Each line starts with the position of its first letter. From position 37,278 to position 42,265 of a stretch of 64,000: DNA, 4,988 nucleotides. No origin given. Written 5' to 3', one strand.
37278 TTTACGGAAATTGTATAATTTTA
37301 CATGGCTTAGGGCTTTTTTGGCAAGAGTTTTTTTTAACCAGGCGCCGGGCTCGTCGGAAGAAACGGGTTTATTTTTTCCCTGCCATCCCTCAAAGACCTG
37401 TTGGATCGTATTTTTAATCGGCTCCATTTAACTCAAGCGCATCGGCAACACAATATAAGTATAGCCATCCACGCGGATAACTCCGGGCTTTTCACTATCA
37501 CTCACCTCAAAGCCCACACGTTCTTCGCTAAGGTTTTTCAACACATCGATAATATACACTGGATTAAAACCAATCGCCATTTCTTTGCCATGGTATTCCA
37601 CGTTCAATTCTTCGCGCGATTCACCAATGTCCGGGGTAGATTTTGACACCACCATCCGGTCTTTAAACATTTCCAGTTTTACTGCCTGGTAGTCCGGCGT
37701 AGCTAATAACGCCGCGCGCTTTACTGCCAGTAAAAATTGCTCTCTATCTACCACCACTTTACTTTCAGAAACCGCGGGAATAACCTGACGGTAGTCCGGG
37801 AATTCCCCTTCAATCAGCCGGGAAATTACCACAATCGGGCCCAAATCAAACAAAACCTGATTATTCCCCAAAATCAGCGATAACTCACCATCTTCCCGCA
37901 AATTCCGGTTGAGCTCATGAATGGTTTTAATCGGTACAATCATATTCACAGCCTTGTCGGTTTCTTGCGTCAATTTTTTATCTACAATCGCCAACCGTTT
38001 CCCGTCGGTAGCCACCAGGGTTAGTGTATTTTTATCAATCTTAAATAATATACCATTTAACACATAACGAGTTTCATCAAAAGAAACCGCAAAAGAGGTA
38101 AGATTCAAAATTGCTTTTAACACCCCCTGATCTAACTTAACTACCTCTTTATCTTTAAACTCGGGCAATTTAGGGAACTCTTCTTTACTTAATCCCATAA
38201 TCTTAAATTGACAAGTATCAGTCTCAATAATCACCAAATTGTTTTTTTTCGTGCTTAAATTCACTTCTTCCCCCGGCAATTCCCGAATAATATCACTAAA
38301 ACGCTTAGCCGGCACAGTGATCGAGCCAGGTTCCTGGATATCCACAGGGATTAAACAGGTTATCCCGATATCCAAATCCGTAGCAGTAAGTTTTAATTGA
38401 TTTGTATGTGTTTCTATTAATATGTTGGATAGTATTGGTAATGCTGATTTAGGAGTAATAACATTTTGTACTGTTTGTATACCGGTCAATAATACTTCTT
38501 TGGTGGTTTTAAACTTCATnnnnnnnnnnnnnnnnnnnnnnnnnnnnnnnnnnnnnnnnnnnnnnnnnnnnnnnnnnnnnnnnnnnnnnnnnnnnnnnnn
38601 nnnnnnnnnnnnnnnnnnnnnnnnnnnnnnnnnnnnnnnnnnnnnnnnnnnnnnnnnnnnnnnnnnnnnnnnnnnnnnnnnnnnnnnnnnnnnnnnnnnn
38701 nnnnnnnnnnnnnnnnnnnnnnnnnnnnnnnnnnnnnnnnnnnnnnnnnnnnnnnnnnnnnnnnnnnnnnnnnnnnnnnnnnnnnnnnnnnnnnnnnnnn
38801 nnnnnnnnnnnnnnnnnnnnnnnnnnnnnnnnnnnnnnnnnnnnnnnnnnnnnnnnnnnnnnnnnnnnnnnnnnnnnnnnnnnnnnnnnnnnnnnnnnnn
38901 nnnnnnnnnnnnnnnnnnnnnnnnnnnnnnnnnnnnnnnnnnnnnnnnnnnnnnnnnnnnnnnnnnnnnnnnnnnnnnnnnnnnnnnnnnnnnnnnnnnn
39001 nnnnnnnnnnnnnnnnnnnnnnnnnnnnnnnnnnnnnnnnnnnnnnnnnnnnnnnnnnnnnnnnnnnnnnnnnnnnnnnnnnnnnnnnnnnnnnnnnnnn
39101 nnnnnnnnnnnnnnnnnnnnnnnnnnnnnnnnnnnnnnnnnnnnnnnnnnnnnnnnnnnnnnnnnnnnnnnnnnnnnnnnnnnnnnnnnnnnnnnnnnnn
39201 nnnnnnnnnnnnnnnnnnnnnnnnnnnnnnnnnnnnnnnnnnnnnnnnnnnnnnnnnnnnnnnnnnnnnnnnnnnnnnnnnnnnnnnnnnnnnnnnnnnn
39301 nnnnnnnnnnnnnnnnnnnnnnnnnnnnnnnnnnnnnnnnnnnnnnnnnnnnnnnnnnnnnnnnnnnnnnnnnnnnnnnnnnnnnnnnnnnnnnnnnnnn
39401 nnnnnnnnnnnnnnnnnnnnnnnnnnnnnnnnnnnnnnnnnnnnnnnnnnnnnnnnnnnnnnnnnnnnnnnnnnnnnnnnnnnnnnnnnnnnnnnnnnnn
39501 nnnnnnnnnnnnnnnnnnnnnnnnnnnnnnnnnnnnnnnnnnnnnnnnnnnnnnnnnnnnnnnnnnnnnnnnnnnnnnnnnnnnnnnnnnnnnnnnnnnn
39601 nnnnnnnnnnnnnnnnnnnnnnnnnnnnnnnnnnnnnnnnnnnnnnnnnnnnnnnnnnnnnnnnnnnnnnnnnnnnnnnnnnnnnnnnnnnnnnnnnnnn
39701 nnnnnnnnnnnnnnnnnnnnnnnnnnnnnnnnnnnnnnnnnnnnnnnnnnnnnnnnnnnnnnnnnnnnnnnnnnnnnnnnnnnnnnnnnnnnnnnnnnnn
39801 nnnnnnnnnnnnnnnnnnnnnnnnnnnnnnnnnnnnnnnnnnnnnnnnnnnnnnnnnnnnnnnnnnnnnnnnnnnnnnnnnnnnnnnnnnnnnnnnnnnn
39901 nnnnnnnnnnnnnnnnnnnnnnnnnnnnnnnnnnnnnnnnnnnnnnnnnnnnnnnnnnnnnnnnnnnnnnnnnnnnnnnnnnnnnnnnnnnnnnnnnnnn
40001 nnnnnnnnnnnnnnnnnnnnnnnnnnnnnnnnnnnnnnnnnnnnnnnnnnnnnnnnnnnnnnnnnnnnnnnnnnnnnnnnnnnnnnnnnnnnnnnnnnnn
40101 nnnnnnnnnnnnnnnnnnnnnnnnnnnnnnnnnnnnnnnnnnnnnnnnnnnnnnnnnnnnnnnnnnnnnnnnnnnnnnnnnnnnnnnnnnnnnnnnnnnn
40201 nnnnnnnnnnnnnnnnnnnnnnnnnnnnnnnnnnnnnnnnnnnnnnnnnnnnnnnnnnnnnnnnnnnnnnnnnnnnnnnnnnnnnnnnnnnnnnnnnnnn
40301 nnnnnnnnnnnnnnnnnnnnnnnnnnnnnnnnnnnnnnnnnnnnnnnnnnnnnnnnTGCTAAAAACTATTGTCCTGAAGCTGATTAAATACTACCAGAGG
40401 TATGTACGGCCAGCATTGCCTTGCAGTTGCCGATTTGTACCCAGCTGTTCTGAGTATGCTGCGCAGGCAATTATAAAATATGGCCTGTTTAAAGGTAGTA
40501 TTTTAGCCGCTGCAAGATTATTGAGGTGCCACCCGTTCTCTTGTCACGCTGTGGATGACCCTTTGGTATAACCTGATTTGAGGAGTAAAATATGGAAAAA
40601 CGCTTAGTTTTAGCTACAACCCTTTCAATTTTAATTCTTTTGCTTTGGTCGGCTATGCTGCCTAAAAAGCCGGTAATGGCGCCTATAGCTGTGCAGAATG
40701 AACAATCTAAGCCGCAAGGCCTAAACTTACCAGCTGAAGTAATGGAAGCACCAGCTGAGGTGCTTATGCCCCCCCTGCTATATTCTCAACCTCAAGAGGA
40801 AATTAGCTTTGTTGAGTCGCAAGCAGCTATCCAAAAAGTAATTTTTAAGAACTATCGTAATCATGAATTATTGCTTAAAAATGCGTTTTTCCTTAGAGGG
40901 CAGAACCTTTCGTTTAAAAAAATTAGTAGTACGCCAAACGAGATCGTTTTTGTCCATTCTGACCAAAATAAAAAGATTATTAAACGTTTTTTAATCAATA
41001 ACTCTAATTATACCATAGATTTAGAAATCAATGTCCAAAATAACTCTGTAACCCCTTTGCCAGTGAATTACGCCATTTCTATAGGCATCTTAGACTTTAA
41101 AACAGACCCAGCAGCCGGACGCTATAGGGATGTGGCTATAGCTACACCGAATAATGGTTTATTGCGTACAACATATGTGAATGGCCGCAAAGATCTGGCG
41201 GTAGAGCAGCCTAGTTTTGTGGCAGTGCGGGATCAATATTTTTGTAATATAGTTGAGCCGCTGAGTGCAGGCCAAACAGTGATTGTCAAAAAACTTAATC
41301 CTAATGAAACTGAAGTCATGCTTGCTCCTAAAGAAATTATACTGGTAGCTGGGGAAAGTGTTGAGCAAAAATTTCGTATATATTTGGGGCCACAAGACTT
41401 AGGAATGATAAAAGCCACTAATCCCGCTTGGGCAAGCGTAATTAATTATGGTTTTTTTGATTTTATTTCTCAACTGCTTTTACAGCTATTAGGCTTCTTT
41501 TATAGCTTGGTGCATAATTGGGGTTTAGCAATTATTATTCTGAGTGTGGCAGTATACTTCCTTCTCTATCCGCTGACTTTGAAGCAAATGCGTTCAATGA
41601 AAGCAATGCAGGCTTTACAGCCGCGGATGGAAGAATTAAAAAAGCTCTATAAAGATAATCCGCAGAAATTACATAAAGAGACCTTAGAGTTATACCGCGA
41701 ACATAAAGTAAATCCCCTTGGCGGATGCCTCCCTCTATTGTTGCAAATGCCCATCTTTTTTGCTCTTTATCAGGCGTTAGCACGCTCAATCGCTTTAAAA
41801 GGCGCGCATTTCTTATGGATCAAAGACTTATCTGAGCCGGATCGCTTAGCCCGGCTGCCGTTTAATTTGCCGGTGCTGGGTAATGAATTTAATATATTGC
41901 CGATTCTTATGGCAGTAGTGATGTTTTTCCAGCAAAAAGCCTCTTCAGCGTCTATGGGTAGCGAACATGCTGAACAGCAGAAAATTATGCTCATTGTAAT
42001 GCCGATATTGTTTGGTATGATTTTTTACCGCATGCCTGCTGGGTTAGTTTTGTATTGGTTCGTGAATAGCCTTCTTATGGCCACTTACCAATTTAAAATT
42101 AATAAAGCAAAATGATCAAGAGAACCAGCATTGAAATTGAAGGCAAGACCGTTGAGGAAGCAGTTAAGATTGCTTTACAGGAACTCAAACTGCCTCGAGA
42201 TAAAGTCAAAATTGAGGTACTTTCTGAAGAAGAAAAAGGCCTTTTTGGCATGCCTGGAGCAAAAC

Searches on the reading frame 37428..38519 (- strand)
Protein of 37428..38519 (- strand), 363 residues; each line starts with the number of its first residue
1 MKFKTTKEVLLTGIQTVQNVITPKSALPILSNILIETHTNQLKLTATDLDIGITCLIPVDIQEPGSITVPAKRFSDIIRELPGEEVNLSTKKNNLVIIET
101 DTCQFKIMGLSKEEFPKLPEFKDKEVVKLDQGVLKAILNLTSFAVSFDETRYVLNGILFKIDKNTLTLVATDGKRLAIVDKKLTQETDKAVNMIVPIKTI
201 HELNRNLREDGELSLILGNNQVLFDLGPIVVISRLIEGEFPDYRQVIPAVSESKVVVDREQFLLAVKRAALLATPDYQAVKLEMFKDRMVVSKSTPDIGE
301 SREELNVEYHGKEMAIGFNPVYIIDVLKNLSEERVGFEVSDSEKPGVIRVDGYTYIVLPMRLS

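Call 67: search_protein_families(library=pfam, proteins=[window:37428-38519:-], max_evalue=0.0001)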
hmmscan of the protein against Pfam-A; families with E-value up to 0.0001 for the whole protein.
window:37428-38519:- (363 aa): 3 families
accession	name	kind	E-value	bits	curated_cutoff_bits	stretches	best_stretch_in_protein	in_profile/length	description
PF00712.24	DNA_pol3_beta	-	6.7e-37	126.7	24.4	1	1-119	1-120/120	DNA polymerase III beta subunit, N-terminal domain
PF02767.21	DNA_pol3_beta_2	-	1.2e-36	126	27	1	129-242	2-116/116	DNA polymerase III beta subunit, central domain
PF02768.20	DNA_pol3_beta_3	-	1.7e-25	89.6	27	1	244-360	1-120/121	DNA polymerase III beta subunit, C-terminal domain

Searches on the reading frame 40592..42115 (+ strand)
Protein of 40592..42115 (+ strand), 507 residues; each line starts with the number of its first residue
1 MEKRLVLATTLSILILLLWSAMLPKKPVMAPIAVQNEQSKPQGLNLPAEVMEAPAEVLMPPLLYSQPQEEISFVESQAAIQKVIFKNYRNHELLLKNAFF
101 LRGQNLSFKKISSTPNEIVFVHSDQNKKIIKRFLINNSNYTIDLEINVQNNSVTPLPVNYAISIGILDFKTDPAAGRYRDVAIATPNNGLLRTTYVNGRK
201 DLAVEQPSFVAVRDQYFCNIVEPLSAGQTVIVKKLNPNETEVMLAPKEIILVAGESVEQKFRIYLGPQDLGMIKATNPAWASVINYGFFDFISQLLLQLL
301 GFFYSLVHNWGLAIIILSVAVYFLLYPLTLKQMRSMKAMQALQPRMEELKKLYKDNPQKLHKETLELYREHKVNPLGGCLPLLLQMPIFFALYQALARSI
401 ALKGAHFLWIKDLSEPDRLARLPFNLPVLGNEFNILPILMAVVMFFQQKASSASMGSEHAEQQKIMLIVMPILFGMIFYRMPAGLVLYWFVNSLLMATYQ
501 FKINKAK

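Call 67: search_protein_families(library=pfam, proteins=[window:40592-42115:+], max_evalue=0.0001)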
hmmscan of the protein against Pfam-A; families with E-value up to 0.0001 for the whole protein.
window:40592-42115:+ (507 aa): 2 families
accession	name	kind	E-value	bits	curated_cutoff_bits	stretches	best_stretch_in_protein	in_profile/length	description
PF02096.25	60KD_IMP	-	2.3e-60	203.7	35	1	310-505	1-163/163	60Kd inner membrane protein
PF14849.12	YidC_periplas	-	5.5e-16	59.8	24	1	117-298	89-282/283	YidC periplasmic domain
